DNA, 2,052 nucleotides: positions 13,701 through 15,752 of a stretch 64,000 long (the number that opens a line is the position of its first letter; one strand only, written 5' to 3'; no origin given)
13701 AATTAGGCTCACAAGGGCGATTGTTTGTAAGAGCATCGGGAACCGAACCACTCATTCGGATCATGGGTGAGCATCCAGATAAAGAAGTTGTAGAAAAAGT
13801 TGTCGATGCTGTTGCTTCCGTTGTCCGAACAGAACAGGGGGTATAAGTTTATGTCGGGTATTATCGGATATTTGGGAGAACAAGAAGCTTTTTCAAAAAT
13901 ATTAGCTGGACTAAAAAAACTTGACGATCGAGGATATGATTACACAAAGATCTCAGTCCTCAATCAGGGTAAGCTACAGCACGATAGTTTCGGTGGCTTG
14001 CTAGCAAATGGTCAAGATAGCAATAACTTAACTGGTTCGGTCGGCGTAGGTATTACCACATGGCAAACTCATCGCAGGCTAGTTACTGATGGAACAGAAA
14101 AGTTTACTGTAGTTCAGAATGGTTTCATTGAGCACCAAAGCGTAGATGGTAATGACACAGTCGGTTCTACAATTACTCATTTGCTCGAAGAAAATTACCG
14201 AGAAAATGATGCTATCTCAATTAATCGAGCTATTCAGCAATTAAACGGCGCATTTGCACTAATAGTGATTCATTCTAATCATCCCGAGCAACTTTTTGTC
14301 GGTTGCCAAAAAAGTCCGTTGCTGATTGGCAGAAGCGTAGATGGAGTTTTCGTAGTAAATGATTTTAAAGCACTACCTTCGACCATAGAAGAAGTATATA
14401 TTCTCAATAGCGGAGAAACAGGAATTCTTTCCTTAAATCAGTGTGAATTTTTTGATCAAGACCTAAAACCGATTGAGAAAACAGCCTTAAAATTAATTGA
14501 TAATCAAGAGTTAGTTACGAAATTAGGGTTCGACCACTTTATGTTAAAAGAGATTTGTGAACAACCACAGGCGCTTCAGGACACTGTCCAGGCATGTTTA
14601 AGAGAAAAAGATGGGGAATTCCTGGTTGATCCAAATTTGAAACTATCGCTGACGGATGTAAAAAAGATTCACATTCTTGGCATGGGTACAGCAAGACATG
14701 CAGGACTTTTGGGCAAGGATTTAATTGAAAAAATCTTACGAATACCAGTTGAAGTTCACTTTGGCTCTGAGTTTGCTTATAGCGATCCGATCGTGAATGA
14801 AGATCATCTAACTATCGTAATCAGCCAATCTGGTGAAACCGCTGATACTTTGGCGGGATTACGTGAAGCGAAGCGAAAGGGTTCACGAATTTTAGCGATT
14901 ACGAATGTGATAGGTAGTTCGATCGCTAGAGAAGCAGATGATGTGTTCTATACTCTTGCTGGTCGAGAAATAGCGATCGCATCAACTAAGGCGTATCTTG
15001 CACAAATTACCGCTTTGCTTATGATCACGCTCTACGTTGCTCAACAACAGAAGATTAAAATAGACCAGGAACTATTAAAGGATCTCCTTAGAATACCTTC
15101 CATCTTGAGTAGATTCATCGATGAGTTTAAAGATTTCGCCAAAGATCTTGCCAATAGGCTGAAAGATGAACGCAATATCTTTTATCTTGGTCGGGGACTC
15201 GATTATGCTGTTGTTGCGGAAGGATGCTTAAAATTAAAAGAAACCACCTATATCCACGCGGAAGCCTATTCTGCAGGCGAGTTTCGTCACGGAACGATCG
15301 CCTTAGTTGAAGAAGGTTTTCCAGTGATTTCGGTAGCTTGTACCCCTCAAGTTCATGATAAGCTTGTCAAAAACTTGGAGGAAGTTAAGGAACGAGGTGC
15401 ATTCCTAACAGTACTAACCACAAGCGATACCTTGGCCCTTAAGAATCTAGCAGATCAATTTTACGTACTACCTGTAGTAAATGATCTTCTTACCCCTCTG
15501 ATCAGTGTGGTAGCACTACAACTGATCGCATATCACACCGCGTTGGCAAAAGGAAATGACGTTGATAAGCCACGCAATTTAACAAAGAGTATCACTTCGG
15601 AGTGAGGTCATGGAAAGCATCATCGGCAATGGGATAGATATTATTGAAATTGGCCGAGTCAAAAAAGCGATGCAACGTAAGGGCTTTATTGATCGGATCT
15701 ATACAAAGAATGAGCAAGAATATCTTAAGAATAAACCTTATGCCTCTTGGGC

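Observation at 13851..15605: GlmS homolog lacks the Cys1 nucleophile (MSGIIGY) and has a degenerate glutaminase domain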

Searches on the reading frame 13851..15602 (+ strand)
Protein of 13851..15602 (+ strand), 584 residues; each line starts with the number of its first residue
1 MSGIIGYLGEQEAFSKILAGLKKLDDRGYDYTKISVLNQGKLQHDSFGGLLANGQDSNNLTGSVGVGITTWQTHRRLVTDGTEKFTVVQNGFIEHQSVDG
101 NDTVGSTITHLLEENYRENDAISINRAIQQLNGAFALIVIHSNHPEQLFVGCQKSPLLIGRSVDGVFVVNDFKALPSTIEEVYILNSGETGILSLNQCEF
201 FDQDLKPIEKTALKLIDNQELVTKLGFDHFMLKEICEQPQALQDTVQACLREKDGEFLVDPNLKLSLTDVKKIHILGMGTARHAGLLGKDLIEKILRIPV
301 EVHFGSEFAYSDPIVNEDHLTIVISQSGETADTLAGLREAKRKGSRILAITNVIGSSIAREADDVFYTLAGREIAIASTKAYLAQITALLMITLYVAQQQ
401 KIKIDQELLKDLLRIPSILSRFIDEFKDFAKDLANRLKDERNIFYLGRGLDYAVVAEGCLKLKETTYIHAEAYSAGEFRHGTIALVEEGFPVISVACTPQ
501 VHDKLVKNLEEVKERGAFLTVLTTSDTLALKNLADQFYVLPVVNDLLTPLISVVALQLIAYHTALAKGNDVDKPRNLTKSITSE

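Call 3: search_solved_structures(query=window:13851-15602:+, show_alignments=3)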
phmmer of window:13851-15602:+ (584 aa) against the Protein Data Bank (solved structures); distinct sequences matched with E-value up to 0.001: 39.
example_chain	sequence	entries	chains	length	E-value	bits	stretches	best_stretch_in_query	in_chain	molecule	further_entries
4amv_A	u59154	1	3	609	1.1e-97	331.6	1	1-584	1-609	GLUCOSAMINE--FRUCTOSE-6-PHOSPHATE AMINOTRANSFERASE [ISOMER IZING]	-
3ooj_A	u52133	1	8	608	2.5e-97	330.4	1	2-584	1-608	Glucosamine/fructose-6-phosphate aminotransferase, isomerizing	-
1jxa_A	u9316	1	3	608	3e-97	330.1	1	3-584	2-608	glucosamine 6-phosphate synthase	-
2j6h_A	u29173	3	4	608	3.1e-97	330.1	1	3-584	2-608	GLUCOSAMINE-FRUCTOSE-6-PHOSPHATE AMINOTRANSFERASE | GLUCOSAMINE--FRUCTOSE-6-PHOSPHATE AMINOTRANSFERASE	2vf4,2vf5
4s1w_A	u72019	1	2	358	6.3e-87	296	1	227-584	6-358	Glutamine--fructose-6-phosphate aminotransferase [isomerizing]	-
1moq_A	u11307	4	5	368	4.2e-77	263.6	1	227-584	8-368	GLUCOSAMINE 6-PHOSPHATE SYNTHASE | Glutamine--fructose-6-phosphate aminotransferase [isomerizing]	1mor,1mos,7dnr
3tbf_A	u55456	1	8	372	6e-75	256.5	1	222-584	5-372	Glucosamine--fructose-6-phosphate aminotransferase [isomerizing]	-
6r4i_A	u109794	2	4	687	4.2e-71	243.8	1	221-584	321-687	Glutamine--fructose-6-phosphate aminotransferase [isomerizing] 1 | Glutamine--fructose-6-phosphate-aminotransferase [isomerizing] 1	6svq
6zmk_A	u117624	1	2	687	5.3e-71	243.5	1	221-584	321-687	Glutamine--fructose-6-phosphate aminotransferase [isomerizing] 1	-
6r4e_A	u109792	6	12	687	5.6e-71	243.4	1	221-584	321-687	Glutamine--fructose-6-phosphate aminotransferase [isomerizing] 1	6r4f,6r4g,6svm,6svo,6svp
6zmj_A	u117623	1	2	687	9.5e-71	242.7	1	221-584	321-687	Glutamine--fructose-6-phosphate aminotransferase [isomerizing] 1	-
7ndl_A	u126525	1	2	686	1.9e-70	241.6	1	221-584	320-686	Isoform 2 of Glutamine-fructose-6-phosphate aminotransferase [isomerizing] 1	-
6r4h_A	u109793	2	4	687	7.5e-70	239.7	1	221-584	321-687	Glutamine--fructose-6-phosphate aminotransferase [isomerizing] 1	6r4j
2zj3_A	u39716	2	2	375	2.5e-66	228.1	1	221-584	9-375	Glucosamine--fructose-6-phosphate aminotransferase [isomerizing] 1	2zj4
2v4m_A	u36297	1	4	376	2.5e-66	228.1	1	221-584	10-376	GLUCOSAMINE--FRUCTOSE-6-PHOSPHATE AMINOTRANSFERASE [ISOMERIZING] 1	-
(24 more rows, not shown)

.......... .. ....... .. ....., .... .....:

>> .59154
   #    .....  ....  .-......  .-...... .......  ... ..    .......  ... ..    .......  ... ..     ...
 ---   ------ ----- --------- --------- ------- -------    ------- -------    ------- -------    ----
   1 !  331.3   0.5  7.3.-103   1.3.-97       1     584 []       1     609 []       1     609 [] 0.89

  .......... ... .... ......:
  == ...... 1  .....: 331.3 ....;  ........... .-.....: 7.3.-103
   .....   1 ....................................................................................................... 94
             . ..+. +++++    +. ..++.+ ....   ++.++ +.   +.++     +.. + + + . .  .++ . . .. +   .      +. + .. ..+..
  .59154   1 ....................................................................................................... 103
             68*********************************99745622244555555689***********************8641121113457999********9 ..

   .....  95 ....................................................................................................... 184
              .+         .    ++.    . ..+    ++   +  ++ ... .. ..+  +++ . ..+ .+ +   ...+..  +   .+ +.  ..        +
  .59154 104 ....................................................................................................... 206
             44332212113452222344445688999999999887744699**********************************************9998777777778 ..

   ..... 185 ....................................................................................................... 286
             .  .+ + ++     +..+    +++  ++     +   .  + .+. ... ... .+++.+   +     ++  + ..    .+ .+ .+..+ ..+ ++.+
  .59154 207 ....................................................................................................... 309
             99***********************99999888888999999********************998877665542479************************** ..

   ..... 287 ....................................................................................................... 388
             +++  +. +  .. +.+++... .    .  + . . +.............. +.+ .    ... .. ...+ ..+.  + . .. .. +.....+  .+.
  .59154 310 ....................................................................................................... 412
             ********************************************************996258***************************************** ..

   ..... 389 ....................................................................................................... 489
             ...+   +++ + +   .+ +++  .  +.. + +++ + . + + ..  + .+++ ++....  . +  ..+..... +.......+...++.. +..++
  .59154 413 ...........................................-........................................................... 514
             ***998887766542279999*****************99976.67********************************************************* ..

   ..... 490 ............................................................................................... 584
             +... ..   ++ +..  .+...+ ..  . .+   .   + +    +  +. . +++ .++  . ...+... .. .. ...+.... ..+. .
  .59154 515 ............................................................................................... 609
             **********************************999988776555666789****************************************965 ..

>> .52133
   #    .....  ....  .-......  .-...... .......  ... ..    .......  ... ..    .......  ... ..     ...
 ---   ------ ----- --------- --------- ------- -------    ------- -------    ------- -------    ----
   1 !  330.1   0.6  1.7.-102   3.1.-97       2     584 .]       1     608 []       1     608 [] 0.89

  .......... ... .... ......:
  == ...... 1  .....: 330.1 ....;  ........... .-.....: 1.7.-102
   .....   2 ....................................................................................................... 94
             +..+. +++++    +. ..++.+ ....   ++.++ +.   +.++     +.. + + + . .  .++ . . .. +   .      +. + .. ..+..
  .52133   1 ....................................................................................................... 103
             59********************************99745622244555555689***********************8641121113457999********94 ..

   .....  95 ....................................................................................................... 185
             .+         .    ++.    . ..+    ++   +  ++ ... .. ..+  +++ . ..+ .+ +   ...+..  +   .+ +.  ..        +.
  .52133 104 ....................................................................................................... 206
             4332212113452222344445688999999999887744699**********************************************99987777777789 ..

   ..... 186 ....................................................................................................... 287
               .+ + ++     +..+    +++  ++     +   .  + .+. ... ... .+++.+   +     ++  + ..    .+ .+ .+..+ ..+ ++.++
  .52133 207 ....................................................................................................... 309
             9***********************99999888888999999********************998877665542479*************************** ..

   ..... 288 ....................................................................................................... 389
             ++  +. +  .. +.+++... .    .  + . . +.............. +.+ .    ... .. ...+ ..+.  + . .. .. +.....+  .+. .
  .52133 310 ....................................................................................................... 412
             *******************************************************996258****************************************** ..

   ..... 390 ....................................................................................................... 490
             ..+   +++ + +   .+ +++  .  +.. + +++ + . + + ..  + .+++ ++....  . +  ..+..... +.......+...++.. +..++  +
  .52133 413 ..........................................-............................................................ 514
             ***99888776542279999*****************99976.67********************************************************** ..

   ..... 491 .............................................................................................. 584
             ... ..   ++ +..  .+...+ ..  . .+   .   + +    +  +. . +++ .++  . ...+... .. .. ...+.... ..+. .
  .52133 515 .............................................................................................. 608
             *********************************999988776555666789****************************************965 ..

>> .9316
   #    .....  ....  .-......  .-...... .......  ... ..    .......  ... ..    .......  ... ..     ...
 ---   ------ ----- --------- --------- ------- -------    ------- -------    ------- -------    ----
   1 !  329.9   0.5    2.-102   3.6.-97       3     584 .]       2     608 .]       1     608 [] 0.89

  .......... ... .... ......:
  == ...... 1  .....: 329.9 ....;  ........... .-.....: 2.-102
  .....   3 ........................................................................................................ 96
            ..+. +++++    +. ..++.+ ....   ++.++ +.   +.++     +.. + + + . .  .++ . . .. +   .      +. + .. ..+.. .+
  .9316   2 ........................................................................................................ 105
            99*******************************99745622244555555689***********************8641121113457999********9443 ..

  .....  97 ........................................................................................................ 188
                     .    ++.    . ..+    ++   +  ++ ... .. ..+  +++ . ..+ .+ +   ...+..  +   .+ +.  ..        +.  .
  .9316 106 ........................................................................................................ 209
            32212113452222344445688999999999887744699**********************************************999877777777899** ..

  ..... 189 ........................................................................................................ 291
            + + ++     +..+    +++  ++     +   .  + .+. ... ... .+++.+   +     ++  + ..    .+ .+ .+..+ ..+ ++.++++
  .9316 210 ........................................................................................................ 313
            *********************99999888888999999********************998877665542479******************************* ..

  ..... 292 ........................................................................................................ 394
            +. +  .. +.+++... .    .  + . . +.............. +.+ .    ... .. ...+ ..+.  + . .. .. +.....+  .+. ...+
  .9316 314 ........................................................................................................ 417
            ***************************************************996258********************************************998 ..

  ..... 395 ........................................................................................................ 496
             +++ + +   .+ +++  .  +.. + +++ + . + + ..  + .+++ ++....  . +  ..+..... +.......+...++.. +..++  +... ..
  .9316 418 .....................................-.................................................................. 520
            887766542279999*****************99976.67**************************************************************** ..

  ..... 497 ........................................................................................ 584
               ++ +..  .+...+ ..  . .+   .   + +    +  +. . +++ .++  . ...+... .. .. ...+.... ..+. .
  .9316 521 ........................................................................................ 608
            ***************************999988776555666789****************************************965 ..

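Call 4: search_protein_families(library=pfam, proteins=[window:13851-15602:+], max_evalue=0.1)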
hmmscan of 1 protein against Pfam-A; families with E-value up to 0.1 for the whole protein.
window:13851-15602:+ (584 aa): 2 families
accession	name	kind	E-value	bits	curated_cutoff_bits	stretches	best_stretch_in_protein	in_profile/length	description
PF01380.27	SIS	-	4.2e-50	169.4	25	2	267-393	2-129/131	SIS domain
PF13580.11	SIS_2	-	0.0017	18.9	27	1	303-351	90-137/138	SIS domain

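Call 5: search_protein_families(library=ncbifam, proteins=[window:13851-15602:+], max_evalue=0.1)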
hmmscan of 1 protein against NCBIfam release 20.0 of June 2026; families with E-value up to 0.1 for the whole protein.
window:13851-15602:+ (584 aa): 28 families (the best 25 are shown)
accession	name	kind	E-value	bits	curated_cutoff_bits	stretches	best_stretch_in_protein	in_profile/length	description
NF001484.0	PRK00331.1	subfamily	4.7e-162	540.5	381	1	1-584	1-601/601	isomerizing glutamine--fructose-6-phosphate transaminase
TIGR01135.1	glmS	equivalog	1.2e-158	529.4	418.05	1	3-584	2-607/607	glutamine--fructose-6-phosphate transaminase (isomerizing)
NF046059.1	NagB_SO3506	equivalog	1.1e-46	159.7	430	1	231-528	4-288/330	glucosamine-6-phosphate deaminase NagB-II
NF041128.1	glucosaP_deam_GlmD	equivalog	1.8e-24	86.6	580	1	306-580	66-320/323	glucosamine-6-phosphate deaminase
NF040776.2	AlsR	equivalog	5e-15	55.2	400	1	287-408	143-268/279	transcriptional repressor AlsR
NF008458.0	PRK11337.1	equivalog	9.3e-13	47.8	378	1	273-409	144-281/293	MurR/RpiR family transcriptional regulator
NF008481.0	PRK11382.1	equivalog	1.8e-11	43.8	430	1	268-524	42-293/340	fructoselysine 6-phosphate deglycase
NF006426.0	PRK08674.1-6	subfamily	9.9e-11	41.1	295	1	260-450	36-222/354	bifunctional phosphoglucose/phosphomannose isomerase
NF041755.1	RuMP_HxlAB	equivalog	2.8e-10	39.7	500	1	261-367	237-338/391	bifunctional 3-hexulose-6-phosphate synthase/6-phospho-3-hexuloisomerase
TIGR03127.2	RuMP_HxlB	equivalog_domain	3.6e-10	40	160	1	265-366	25-121/178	6-phospho-3-hexuloisomerase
NF008590.0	PRK11557.1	equivalog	5.1e-09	35.9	355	1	267-406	129-275/282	MurR/RpiR family transcriptional regulator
TIGR02128.1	G6PI_arch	equivalog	8.1e-09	34.8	213.9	1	264-489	15-225/308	bifunctional phosphoglucose/phosphomannose isomerase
NF006423.0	PRK08674.1-2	equivalog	5.6e-08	32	254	1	257-352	14-107/317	bifunctional phosphoglucose/phosphomannose isomerase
NF006425.0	PRK08674.1-5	equivalog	1.9e-07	30.4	471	1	264-352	43-129/358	bifunctional phosphoglucose/phosphomannose isomerase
TIGR02815.1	agaS_fam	subfamily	3.6e-07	29.5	529.2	1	232-575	6-355/372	putative sugar isomerase, AgaS family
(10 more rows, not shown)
